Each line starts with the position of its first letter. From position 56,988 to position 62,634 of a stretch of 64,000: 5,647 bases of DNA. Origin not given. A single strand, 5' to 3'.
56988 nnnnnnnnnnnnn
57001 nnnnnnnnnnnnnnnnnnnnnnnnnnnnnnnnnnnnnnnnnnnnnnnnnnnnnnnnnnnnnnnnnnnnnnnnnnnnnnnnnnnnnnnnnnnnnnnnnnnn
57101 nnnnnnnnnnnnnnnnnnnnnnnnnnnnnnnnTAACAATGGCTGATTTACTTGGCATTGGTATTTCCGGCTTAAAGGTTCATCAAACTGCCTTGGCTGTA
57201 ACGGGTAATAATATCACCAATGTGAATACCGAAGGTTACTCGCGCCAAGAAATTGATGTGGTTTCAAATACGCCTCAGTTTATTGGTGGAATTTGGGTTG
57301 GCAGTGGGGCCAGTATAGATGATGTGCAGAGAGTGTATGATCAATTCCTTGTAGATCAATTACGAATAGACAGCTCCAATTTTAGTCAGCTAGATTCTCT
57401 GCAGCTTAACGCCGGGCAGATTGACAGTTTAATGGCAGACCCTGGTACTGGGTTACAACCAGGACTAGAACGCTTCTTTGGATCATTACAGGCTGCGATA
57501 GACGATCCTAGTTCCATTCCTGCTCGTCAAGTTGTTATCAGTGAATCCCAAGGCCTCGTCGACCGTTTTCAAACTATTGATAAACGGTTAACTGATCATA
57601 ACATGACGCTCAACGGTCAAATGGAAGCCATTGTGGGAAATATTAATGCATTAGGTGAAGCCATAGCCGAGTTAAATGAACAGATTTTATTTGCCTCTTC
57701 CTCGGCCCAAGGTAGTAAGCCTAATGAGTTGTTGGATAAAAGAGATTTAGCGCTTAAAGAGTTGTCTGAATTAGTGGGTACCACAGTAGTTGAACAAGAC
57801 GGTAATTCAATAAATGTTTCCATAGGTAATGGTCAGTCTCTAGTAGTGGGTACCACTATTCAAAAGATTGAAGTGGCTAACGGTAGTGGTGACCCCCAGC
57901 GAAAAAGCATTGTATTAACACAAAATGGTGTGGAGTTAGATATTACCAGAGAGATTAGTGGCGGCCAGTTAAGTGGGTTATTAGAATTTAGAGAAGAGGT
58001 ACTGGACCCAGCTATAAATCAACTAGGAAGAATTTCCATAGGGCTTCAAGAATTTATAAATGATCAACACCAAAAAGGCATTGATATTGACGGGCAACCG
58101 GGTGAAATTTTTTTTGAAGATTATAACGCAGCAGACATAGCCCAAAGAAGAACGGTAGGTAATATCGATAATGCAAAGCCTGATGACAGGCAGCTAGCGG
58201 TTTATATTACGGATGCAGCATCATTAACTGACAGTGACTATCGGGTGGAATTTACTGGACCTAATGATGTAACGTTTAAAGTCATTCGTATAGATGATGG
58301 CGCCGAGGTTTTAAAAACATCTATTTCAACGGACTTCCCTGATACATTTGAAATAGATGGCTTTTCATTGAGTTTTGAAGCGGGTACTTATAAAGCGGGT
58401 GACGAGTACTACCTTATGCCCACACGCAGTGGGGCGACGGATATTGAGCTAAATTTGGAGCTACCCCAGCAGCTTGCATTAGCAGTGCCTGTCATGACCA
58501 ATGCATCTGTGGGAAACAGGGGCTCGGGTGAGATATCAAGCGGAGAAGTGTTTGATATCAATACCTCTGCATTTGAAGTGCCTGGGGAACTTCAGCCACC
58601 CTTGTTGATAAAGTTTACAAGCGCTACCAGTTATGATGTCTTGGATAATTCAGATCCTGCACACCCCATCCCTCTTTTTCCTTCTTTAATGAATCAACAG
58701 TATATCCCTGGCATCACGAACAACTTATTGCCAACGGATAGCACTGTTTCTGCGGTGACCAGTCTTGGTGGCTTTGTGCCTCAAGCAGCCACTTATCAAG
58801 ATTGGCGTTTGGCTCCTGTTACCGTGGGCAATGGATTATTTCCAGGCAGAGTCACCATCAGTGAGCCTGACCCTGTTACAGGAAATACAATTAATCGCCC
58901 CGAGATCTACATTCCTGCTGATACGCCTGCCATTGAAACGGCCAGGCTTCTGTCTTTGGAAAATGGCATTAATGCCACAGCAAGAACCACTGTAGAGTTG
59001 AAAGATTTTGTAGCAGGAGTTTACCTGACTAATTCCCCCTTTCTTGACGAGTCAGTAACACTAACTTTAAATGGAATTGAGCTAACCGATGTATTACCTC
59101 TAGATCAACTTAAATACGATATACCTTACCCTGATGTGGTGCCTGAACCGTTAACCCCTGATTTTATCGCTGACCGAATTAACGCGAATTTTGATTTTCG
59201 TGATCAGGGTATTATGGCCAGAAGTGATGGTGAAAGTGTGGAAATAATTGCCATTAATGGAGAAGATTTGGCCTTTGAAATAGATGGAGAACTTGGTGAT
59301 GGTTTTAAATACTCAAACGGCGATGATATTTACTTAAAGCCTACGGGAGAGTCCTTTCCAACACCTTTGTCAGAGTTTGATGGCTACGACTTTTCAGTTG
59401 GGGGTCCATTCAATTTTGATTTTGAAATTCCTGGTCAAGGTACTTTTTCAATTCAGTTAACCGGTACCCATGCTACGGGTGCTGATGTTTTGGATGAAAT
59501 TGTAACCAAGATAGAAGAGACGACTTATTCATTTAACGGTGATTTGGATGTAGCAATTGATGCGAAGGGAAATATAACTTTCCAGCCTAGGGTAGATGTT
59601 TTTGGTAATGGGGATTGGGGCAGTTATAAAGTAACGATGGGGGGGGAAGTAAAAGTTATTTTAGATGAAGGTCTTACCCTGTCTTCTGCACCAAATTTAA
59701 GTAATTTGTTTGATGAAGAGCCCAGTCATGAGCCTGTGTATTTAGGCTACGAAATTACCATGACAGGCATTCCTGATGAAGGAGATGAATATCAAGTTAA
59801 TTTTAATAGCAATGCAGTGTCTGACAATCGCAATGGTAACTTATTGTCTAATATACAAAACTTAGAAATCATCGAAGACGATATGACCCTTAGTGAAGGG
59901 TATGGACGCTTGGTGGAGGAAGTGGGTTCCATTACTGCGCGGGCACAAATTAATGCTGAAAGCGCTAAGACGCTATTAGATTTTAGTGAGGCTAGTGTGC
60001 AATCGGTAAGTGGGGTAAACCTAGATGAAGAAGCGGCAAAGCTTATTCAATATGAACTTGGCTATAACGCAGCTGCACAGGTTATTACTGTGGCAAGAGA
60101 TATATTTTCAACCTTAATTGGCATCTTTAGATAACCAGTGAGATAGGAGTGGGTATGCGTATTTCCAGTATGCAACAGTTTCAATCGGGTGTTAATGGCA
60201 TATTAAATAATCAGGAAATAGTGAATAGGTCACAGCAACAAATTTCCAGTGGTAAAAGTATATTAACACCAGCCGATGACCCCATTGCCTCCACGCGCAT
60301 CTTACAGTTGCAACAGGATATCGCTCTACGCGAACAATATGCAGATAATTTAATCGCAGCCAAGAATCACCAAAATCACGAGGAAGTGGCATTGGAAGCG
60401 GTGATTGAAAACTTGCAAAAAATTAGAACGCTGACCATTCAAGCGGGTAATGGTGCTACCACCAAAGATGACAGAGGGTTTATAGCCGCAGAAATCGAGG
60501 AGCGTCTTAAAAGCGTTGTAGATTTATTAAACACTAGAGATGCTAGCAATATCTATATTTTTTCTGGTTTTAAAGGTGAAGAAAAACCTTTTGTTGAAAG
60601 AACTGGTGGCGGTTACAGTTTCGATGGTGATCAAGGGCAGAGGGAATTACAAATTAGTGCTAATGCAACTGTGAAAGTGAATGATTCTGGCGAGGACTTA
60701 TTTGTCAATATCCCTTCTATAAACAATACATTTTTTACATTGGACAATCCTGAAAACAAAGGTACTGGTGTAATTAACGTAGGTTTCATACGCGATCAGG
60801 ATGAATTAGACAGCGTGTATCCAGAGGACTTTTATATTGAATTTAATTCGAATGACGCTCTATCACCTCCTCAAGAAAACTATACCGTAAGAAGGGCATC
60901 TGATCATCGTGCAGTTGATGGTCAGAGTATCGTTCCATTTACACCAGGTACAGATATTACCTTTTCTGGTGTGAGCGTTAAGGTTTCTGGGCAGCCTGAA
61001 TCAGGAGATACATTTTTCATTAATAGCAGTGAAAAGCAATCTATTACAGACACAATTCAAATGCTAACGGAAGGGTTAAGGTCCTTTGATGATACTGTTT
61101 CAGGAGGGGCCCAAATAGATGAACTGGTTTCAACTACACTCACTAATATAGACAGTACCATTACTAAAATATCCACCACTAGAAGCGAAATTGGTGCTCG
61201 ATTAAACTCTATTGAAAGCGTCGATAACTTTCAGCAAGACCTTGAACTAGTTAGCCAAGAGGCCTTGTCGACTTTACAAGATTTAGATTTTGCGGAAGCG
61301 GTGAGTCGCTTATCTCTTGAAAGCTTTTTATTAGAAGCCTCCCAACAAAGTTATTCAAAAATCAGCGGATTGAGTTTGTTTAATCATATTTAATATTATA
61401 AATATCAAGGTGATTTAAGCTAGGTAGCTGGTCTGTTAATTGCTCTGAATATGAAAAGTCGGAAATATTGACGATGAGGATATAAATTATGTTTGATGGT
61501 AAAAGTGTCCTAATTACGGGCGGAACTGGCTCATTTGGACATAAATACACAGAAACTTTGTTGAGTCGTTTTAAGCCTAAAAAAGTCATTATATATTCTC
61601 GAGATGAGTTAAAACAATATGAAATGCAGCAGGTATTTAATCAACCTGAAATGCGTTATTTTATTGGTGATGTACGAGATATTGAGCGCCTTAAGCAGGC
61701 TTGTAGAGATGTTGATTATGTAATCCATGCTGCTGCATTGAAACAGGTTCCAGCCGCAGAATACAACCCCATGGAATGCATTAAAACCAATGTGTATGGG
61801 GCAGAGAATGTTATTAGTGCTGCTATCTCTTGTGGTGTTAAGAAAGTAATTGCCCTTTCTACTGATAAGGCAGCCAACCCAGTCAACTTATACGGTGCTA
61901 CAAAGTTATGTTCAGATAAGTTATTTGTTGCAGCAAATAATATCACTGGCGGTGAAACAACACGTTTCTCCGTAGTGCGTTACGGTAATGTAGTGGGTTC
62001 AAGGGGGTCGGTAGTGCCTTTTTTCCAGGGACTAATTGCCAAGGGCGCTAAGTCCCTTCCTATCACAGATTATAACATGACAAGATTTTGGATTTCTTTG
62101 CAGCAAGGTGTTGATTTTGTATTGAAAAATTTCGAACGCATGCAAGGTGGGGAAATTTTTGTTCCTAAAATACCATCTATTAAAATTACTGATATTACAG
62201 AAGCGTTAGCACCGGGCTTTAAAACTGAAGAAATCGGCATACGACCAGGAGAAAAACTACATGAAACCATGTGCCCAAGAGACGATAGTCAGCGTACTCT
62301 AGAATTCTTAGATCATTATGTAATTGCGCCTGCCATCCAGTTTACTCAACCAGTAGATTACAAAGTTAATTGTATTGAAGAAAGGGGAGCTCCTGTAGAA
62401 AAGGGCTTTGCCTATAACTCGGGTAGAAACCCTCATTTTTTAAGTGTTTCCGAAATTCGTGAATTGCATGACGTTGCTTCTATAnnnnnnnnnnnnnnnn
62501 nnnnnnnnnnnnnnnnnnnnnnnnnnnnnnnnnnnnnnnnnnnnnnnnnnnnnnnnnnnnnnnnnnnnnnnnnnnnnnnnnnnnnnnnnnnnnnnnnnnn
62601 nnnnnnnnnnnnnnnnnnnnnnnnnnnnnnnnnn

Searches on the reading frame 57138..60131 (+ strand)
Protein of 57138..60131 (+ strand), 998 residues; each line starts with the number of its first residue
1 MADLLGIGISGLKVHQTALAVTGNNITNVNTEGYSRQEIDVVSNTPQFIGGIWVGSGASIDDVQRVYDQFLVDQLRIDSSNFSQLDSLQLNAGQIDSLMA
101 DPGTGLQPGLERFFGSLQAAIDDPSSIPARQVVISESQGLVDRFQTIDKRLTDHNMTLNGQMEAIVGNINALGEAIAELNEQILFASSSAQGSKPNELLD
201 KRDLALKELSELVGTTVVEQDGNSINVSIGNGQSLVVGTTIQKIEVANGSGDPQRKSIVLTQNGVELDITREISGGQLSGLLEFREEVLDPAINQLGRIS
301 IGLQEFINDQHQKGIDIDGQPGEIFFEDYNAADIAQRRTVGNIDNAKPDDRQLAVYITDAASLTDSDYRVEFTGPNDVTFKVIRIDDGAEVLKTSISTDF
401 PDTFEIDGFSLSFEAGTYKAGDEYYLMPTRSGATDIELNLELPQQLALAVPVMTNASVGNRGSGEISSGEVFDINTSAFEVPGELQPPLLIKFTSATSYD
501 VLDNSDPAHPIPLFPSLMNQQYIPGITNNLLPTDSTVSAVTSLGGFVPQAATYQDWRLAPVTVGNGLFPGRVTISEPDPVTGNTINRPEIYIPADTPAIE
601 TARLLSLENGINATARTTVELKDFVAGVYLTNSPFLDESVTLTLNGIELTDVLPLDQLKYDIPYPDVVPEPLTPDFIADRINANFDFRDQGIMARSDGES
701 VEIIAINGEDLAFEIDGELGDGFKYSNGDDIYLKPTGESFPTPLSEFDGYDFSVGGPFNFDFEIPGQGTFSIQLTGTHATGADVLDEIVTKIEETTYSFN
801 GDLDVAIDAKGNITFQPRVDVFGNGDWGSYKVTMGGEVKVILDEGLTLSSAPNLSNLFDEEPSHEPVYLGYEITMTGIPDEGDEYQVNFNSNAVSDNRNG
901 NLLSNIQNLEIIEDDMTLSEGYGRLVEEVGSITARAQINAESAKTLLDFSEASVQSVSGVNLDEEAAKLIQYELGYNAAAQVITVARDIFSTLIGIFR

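Call 10: search_protein_families(library=ncbifam, proteins=[window:57138-60131:+], max_evalue=0.00001)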
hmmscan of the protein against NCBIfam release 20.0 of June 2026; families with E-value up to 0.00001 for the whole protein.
window:57138-60131:+ (998 aa): 6 families
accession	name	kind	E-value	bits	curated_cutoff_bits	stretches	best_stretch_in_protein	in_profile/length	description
TIGR02492.1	flgK_ends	equivalog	2.1e-96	323.9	170.75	2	4-342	2-332/437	flagellar hook-associated protein FlgK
NF004241.1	PRK05682.1-5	equivalog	6.5e-12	45.3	469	1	7-39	7-39/446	flagellar hook protein FlgE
TIGR03506.1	FlgEFG_subfam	subfamily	8.7e-08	32.2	70.25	1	5-42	3-40/351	flagellar hook-basal body complex protein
NF009278.1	PRK12636.1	equivalog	8.8e-08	32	350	1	7-40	7-40/263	flagellar basal body rod protein FlgG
NF004238.1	PRK05682.1-1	equivalog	9.2e-08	31.8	400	1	7-69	5-69/414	flagellar hook protein FlgE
TIGR02489.1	flgE_epsilon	equivalog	4e-06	25.6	412.85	0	6-39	6-41/719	flagellar hook protein FlgE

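Call 28: search_protein_families(library=pfam, proteins=[window:57138-60131:+], max_evalue=0.1)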
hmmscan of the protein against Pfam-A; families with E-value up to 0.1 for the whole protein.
window:57138-60131:+ (998 aa): 4 families
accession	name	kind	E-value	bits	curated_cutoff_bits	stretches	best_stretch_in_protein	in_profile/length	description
PF22638.1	FlgK_D1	-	3.4e-75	253.1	28.6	1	93-326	2-233/233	Flagellar hook-associated protein FlgK helical domain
PF06429.18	Flg_bbr_C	-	1.2e-06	28.4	23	1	956-994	6-44/46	Flagellar basal body rod FlgEFG protein C-terminal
PF00460.25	Flg_bb_rod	-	2.1e-06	28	20.7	1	7-34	3-30/31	Flagella basal body rod protein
PF21158.3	flgK_1st_1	-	4.9e-06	26.9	24.2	1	345-427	6-80/81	Flagellar hook-associated protein 1, D2-like domain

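Call 54: find_homologous_proteins(query=window:57138-60131:+, region=340-950)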
Query window:57138-60131:+, residues 340-950 (611 aa): 218 proteins with E <= 0.001 among 8000 candidates; the best 120 are listed.
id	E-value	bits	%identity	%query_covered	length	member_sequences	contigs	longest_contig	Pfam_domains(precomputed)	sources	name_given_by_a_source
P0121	0.0e+0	1355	100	100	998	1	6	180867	PF21158.4,PF06429.19,PF00460.26,PF22638.2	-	-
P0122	0.0e+0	1256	91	100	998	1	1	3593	PF21158.4,PF06429.19,PF00460.26,PF22638.2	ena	-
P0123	0.0e+0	1249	90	100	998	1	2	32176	PF21158.4,PF06429.19,PF00460.26,PF22638.2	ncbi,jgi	-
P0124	0.0e+0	1248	90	100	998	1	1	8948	PF21158.4,PF06429.19,PF00460.26,PF22638.2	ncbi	-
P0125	0.0e+0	1235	89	100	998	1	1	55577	PF21158.4,PF06429.19,PF00460.26,PF22638.2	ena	-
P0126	0.0e+0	1233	90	100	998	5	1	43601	PF21158.4,PF06429.19,PF22638.2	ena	-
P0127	0.0e+0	1229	89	100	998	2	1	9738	PF21158.4,PF06429.19,PF00460.26,PF22638.2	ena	-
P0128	0.0e+0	1221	89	100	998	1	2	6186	PF21158.4,PF06429.19,PF00460.26,PF22638.2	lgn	-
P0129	0.0e+0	1177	84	100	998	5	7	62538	PF21158.4,PF06429.19,PF00460.26,PF22638.2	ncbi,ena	ncbi:MAG: flagellar hook-associated protein FlgK [Bermanella sp.]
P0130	0.0e+0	1168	84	100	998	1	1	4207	PF06429.19,PF22638.2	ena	-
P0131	0.0e+0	1161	83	100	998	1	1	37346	PF21158.4,PF06429.19,PF00460.26,PF22638.2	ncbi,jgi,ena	-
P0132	0.0e+0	1142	82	100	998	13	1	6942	PF21158.4,PF06429.19,PF22638.2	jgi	-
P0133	0.0e+0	1022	73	100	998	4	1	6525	PF21158.4,PF22638.2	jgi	-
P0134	2.0e-276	937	69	100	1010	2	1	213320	PF21158.4,PF06429.19,PF22638.2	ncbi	-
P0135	9.9e-233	793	60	100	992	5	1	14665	PF21158.4,PF06429.19,PF00460.26,PF22638.2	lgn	-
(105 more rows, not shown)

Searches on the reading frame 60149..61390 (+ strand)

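Call 10: search_protein_families(library=ncbifam, proteins=[window:60149-61390:+], max_evalue=0.00001)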
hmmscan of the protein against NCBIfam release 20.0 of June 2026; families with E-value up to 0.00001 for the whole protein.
window:60149-61390:+ (414 aa): 20 families
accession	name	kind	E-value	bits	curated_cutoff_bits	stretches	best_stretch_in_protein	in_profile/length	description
TIGR02550.1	flagell_flgL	equivalog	9.4e-92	308.3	127.2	1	4-414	1-387/387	flagellar hook-associated protein FlgL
NF009361.0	PRK12717.1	equivalog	1.9e-85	287.4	407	2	3-187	1-185/524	flagellar hook-associated protein 3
NF009362.0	PRK12718.1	equivalog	2.3e-53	182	602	2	3-292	1-290/510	flagellar hook-associated protein FlgL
NF005980.0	PRK08073.1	equivalog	2e-34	119.2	291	2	3-188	1-181/287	flagellar hook-associated protein 3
NF005187.0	PRK06663.1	equivalog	5.6e-33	114.3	337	2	3-152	2-151/419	flagellar hook-associated protein 3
NF011282.0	PRK14692.1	equivalog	5.1e-19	68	878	1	3-187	1-180/749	flagellar hook-associated protein FlgL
NF006265.0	PRK08412.1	equivalog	5.3e-16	57.9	749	1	3-186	1-179/827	flagellar hook-associated protein FlgL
NF009444.0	PRK12802.1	equivalog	2.3e-14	53.6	332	2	21-123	21-123/282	flagellin domain-containing protein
NF006489.0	PRK08913.1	equivalog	1.3e-13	51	217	1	3-413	3-301/303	flagellin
NF005294.0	PRK06819.1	subfamily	9.7e-11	41.8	387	0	77-123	77-123/376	FliC/FljB family flagellin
NF005953.0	PRK08026.1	subfamily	4.5e-08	33.1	619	0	79-122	79-122/548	FliC/FljB family flagellin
NF006468.0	PRK08869.1-3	subfamily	7.5e-08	31.8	436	0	23-117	23-117/378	polar flagellin E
NF038071.1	lat_flg_LafA_2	exception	9.4e-08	31.7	365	0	300-405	165-272/284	lateral flagellin LafA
NF009446.0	PRK12804.1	subfamily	1.3e-07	31.5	352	0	321-400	205-284/301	flagellin Hag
NF009445.0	PRK12803.1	equivalog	1.5e-07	31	450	0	22-120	20-118/335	flagellin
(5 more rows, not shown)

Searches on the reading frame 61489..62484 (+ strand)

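Call 10: search_protein_families(library=ncbifam, proteins=[window:61489-62484:+], max_evalue=0.00001)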
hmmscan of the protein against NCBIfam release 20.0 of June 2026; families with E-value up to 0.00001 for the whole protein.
window:61489-62484:+ (332 aa): 15 families
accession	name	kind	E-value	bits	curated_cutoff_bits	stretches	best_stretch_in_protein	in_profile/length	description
TIGR03589.1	PseB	equivalog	1.5e-164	546.6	407.75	1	1-326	1-323/324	UDP-N-acetylglucosamine 4,6-dehydratase (inverting)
TIGR04130.1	FnlA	equivalog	4.5e-76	255.9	730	1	1-305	1-307/337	UDP-N-acetylglucosamine 4,6-dehydratase/5-epimerase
TIGR04180.1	EDH_00030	hypoth_equivalog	5.9e-19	68.2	475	1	7-145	1-155/297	NAD-dependent 4,6-dehydratase LegB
TIGR01179.1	galE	equivalog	5.2e-14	51.8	262.3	1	7-172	2-180/332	UDP-glucose 4-epimerase GalE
TIGR02622.1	CDP_4_6_dhtase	equivalog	5.4e-12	45.5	278.45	1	1-128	1-132/352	CDP-glucose 4,6-dehydratase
TIGR01181.1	dTDP_gluc_dehyt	equivalog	6.2e-12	45.2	365.1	1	7-127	2-127/321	dTDP-glucose 4,6-dehydratase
TIGR03466.1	HpnA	hypoth_equivalog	1.2e-11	44.1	367.65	1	6-125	2-113/327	hopanoid-associated sugar epimerase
NF041293.1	G6PDh_Azf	equivalog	6.3e-11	42.2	400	1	5-129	3-119/252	NAD-dependent glucose-6-phosphate dehydrogenase Azf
TIGR01214.1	rmlD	equivalog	2.5e-10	40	224.05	1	7-174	2-156/285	dTDP-4-dehydrorhamnose reductase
NF042422.1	oxyalk_red_OleD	equivalog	8.2e-10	38.6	580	1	7-128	3-117/329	2-alkyl-3-oxoalkanoate reductase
TIGR02197.1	heptose_epim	equivalog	2.4e-09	36.8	274.6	1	7-172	1-174/316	ADP-glyceromanno-heptose 6-epimerase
NF011728.1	PRK15181.1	equivalog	6.2e-08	32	760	1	57-118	73-134/348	Vi polysaccharide biosynthesis UDP-N-acetylglucosaminuronic acid C-4 epimerase TviC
NF007956.0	PRK10675.1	subfamily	6.8e-08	32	394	1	6-124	2-123/338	UDP-glucose 4-epimerase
NF052578.1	StrlDmthSdmBMthl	equivalog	8.1e-08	32.4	600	1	7-128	3-116/328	sterol demethylase protein SdmB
NF042423.1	oxyalk_red_Shew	equivalog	9.6e-08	31.5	580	1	5-126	9-119/331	2-alkyl-3-oxoalkanoate reductase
